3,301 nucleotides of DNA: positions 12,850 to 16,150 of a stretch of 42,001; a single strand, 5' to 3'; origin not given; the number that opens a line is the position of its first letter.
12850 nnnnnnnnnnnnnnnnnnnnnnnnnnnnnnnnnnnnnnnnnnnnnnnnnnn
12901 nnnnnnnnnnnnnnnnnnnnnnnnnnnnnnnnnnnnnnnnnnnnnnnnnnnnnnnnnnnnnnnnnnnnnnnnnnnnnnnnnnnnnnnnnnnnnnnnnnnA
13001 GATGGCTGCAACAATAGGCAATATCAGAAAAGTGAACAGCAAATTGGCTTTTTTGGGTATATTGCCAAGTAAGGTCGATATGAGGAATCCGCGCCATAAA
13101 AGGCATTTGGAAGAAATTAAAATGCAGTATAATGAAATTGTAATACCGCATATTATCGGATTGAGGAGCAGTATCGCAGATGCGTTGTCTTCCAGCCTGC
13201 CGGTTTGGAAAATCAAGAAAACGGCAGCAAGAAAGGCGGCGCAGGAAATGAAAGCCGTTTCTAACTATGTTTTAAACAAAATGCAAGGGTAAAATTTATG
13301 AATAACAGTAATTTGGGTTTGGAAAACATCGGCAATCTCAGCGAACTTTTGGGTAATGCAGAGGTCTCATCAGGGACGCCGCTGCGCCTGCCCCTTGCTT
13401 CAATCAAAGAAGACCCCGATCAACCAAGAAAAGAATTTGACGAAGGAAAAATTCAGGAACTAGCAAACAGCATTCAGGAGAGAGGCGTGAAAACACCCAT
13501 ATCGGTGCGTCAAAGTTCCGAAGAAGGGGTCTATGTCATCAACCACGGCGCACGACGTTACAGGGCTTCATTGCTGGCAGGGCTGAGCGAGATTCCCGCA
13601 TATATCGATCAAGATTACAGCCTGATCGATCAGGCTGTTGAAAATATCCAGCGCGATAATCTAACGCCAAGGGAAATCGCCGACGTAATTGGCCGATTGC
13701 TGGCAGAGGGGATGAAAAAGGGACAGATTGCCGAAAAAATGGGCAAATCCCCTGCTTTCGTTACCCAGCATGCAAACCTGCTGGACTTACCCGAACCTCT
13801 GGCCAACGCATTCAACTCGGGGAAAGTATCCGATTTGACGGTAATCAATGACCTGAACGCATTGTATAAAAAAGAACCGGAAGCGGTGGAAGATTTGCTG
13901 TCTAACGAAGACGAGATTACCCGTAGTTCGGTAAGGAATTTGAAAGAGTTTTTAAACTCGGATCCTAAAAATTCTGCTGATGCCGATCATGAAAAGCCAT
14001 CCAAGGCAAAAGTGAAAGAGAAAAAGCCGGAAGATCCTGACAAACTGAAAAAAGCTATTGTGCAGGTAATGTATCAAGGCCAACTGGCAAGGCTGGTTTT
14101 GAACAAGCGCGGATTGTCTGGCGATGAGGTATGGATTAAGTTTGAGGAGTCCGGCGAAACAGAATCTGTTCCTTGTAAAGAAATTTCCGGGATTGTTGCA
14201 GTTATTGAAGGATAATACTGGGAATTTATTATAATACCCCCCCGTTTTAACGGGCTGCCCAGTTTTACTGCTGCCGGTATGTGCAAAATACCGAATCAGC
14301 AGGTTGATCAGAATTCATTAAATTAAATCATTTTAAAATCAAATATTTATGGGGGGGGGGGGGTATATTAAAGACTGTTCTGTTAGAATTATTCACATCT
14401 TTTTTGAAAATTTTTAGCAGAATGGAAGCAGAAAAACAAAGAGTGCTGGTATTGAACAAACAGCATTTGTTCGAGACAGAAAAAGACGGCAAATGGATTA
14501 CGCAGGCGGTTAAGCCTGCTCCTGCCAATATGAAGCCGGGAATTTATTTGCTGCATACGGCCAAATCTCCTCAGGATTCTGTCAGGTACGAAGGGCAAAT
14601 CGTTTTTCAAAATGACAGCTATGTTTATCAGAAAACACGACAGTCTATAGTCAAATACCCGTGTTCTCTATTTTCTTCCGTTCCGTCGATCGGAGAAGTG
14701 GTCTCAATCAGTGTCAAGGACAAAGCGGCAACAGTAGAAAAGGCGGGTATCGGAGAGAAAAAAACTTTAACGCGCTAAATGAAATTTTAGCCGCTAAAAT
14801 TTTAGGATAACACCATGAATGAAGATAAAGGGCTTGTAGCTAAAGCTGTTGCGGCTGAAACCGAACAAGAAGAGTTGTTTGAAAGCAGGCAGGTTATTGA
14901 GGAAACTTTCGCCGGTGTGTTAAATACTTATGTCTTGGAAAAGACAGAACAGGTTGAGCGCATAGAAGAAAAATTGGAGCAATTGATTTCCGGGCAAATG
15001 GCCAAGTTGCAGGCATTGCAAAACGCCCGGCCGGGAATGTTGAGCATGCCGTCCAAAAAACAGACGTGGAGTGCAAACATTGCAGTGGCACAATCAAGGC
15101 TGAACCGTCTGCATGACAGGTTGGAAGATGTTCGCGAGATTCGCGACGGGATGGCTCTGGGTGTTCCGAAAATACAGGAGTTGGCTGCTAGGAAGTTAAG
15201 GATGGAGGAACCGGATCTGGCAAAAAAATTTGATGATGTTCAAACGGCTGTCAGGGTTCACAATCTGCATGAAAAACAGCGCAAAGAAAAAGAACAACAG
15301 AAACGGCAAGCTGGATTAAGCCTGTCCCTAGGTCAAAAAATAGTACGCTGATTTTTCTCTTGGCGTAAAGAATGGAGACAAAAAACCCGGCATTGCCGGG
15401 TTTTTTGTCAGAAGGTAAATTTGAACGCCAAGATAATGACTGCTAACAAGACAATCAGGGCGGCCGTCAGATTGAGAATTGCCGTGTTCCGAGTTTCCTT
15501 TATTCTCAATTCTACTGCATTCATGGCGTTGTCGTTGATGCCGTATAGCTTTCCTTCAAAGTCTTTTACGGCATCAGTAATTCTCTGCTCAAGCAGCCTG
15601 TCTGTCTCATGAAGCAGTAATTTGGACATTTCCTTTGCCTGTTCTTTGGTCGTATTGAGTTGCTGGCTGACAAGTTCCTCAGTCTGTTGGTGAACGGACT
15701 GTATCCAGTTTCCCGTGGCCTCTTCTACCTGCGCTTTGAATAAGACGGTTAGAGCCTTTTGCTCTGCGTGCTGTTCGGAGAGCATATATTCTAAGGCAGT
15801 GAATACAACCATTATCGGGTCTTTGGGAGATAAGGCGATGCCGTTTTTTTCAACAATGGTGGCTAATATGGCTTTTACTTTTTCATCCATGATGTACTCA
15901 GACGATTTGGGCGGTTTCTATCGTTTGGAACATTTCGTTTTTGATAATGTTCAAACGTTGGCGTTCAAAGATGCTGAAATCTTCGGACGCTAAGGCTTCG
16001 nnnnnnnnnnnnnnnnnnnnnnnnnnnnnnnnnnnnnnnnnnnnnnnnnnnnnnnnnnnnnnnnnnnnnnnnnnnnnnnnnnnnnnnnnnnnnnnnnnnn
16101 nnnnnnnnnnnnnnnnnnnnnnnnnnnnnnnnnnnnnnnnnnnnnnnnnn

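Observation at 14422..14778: A ~115-aa domain shared by both zeta toxins (C-terminal) and a stand-alone ORF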

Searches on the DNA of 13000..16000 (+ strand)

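Call 10: search_dna_similar(query=window:13000-16000:+, collection=plasmids, mode=near, max_rows=20)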
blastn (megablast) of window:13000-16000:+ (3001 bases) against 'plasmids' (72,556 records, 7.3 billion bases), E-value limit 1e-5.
Records with a match: 32; places in all: 33; records where one place covers at least 80% of the query: 31.
Best place of each record, by identity: >=99% 32.
By first word of the organism name: Neisseria 32.
By predicted mobility (MOB-suite, as given by PLSDB): conjugative 32.
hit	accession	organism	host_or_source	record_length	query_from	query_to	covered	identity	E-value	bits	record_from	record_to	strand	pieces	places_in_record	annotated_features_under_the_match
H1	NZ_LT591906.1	Neisseria gonorrhoeae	-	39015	1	3001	100%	100.0%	0e+0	5542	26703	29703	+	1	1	ParB/RepB/Spo0J family partition protein | IncP plasmid survival protein KfrC family protein | hypothetical protein | KfrB domain-containing protein | ParA family protein | and 1 other names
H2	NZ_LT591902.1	Neisseria gonorrhoeae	-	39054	1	3001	100%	100.0%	0e+0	5542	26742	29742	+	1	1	ParB/RepB/Spo0J family partition protein | IncP plasmid survival protein KfrC family protein | hypothetical protein | KfrB domain-containing protein | ParA family protein | and 1 other names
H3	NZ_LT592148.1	Neisseria gonorrhoeae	-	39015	1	3001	100%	100.0%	0e+0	5537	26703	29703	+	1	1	ParB/RepB/Spo0J family partition protein | IncP plasmid survival protein KfrC family protein | hypothetical protein | KfrB domain-containing protein | ParA family protein | and 1 other names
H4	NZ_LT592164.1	Neisseria gonorrhoeae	-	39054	1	3001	100%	100.0%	0e+0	5537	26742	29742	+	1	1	ParB/RepB/Spo0J family partition protein | IncP plasmid survival protein KfrC family protein | hypothetical protein | KfrB domain-containing protein | ParA family protein | and 1 other names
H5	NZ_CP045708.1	Neisseria gonorrhoeae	Homo sapiens,Penile discharge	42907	1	3001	100%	100.0%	0e+0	5537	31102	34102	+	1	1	ParB/RepB/Spo0J family partition protein | IncP plasmid survival protein KfrC family protein | hypothetical protein | KfrB domain-containing protein | ParA family protein | and 1 other names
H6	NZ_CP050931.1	Neisseria gonorrhoeae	Homo sapiens,Urethral discharge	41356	1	3001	100%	100.0%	0e+0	5537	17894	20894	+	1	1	ParB/RepB/Spo0J family partition protein | IncP plasmid survival protein KfrC family protein | hypothetical protein | KfrB domain-containing protein | ParA family protein | and 1 other names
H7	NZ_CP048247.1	Neisseria gonorrhoeae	Homo sapiens,urethra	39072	1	3001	100%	100.0%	0e+0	5537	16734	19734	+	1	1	ParB/RepB/Spo0J family partition protein | IncP plasmid survival protein KfrC family protein | hypothetical protein | KfrB domain-containing protein | ParA family protein | and 1 other names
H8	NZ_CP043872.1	Neisseria gonorrhoeae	Homo sapiens,Urethral discharge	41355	1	3001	100%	100.0%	0e+0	5537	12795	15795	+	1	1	ParB/RepB/Spo0J family partition protein | IncP plasmid survival protein KfrC family protein | hypothetical protein | KfrB domain-containing protein | ParA family protein | and 1 other names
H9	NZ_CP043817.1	Neisseria gonorrhoeae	Homo sapiens,Urethral swab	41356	1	3001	100%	100.0%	0e+0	5537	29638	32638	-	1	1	ParB/RepB/Spo0J family partition protein | IncP plasmid survival protein KfrC family protein | hypothetical protein | KfrB domain-containing protein | ParA family protein | and 1 other names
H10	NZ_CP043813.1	Neisseria gonorrhoeae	Homo sapiens,Vaginal swab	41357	1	3001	100%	100.0%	0e+0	5537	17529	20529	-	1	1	ParB/RepB/Spo0J family partition protein | IncP plasmid survival protein KfrC family protein | hypothetical protein | KfrB domain-containing protein | ParA family protein | and 1 other names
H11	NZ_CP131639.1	Neisseria gonorrhoeae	Homo sapiens,culture,Abs/pus/wd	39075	1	3001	100%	100.0%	0e+0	5537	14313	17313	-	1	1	ParB/RepB/Spo0J family partition protein | IncP plasmid survival protein KfrC family protein | hypothetical protein | KfrB domain-containing protein | ParA family protein | and 1 other names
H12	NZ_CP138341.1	Neisseria gonorrhoeae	Homo sapiens,urethra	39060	1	3001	100%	100.0%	0e+0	5537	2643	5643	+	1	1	ParB/RepB/Spo0J family partition protein | IncP plasmid survival protein KfrC family protein | hypothetical protein | KfrB domain-containing protein | ParA family protein | and 1 other names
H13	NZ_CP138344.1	Neisseria gonorrhoeae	Homo sapiens,urethra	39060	1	3001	100%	100.0%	0e+0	5537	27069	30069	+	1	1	ParB/RepB/Spo0J family partition protein | IncP plasmid survival protein KfrC family protein | hypothetical protein | KfrB domain-containing protein | ParA family protein | and 1 other names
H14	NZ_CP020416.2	Neisseria gonorrhoeae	ATCC strain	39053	1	3001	100%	100.0%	0e+0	5535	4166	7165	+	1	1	ParB/RepB/Spo0J family partition protein | IncP plasmid survival protein KfrC family protein | hypothetical protein | KfrB domain-containing protein | ParA family protein | and 1 other names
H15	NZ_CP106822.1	Neisseria gonorrhoeae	Homo sapiens,urethal swab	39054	1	3001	100%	100.0%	0e+0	5535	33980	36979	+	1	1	ParB/RepB/Spo0J family partition protein | IncP plasmid survival protein KfrC family protein | hypothetical protein | KfrB domain-containing protein | ParA family protein | and 1 other names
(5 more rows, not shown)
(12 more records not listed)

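Call 11: get_annotated_region(hit=H1, flank=2500)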
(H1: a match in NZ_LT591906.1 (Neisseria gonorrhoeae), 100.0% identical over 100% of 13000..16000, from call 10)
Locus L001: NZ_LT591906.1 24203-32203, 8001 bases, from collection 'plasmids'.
description: Neisseria gonorrhoeae strain WHO M plasmid 3, complete sequence
organism: Neisseria gonorrhoeae (NCBI taxid 485)
taxonomy: Bacteria; Pseudomonadota; Betaproteobacteria; Neisseriales; Neisseriaceae; Neisseria; Neisseria gonorrhoeae
host: -; source: -; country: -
typing (MOB-suite, as given by PLSDB): conjugative; replicon rep_cluster_1410; relaxase MOBP; mating-pair formation MPF_T
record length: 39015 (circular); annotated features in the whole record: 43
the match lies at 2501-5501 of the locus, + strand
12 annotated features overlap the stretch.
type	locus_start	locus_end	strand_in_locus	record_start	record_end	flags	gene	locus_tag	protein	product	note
CDS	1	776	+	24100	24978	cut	trfA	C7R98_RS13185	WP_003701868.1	plasmid replication initiator TrfA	-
CDS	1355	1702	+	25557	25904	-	-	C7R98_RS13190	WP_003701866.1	hypothetical protein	-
CDS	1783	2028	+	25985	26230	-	-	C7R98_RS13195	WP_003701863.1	hypothetical protein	-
CDS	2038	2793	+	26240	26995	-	-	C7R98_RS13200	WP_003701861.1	ParA family protein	-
CDS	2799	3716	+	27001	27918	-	-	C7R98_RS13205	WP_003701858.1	ParB/RepB/Spo0J family partition protein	GO:0007059 - chromosome segregation [Evidence IEA]; GO:0000910 - cytokinesis [Evidence IEA]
CDS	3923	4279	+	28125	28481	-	-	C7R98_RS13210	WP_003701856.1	KfrB domain-containing protein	-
CDS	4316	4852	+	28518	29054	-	-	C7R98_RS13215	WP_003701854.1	IncP plasmid survival protein KfrC family protein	-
CDS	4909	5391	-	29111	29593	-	-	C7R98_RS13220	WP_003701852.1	hypothetical protein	-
CDS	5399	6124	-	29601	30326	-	-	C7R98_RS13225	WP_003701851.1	conjugal transfer protein TraL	-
CDS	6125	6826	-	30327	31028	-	-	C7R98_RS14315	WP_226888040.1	TraK family protein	-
CDS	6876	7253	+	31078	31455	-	-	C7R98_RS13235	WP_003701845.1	conjugal transfer protein TraJ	-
CDS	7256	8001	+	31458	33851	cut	traI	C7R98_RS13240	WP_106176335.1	TraI/MobA(P) family conjugative relaxase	-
